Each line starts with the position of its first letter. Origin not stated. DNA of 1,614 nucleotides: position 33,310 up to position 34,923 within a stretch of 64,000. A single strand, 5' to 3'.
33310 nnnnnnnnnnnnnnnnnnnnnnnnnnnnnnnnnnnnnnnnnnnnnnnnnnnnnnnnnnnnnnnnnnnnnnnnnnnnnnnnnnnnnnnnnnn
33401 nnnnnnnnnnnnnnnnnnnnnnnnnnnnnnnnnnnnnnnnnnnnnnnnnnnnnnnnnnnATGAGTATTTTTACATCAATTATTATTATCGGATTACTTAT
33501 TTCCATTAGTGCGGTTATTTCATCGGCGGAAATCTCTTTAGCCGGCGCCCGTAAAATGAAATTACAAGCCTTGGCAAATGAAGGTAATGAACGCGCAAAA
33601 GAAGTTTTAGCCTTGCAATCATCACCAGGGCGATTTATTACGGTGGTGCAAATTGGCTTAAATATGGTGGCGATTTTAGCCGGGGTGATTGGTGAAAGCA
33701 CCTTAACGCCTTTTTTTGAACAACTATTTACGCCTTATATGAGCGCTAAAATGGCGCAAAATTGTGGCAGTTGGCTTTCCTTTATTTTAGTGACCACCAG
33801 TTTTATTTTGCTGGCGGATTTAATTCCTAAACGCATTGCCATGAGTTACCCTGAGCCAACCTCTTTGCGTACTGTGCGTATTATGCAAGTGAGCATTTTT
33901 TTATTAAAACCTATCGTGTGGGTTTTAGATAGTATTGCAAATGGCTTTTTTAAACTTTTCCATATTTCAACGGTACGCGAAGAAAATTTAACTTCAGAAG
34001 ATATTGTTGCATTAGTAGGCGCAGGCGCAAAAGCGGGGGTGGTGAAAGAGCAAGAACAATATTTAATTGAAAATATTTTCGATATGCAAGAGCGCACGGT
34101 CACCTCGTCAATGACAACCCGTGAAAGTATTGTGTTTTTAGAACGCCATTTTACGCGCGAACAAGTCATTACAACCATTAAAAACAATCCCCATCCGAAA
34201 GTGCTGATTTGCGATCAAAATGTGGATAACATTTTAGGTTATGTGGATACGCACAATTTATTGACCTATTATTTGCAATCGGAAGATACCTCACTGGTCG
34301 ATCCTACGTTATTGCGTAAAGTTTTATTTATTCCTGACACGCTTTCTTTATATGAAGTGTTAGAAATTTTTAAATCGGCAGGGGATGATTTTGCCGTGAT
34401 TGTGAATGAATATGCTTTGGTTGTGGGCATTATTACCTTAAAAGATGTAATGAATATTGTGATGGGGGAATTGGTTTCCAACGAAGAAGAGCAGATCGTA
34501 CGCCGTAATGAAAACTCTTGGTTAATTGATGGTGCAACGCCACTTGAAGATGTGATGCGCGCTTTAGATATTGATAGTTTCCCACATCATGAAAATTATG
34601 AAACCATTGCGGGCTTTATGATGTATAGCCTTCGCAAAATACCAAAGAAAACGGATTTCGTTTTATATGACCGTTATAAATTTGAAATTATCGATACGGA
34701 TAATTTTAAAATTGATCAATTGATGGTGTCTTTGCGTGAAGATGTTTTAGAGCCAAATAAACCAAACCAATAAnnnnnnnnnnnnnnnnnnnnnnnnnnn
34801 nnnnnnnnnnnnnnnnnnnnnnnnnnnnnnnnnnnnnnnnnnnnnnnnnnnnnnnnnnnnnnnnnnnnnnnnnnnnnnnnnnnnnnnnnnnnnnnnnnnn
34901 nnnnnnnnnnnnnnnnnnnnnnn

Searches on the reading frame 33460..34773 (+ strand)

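Call 83: search_protein_families(library=ncbifam, proteins=[window:33460-34773:+], max_evalue=0.00001)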
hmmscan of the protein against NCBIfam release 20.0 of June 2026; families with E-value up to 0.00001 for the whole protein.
window:33460-34773:+ (437 aa): 4 families
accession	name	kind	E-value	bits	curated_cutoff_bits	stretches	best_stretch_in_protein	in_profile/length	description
NF052568.1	PolamExpPaeASal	equivalog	1.6e-184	613.7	500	1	4-424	2-423/424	polyamine export protein PaeA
NF008604.1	PRK11573.1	equivalog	2.8e-41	141.8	475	1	3-425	6-418/428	hypothetical protein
TIGR03520.1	GldE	subfamily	6.1e-41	140.8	376.05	1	12-424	3-406/408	gliding motility-associated protein GldE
NF011675.0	PRK15094.1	equivalog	2.4e-27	96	379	1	160-433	15-289/292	CNNM family magnesium/cobalt transport protein CorC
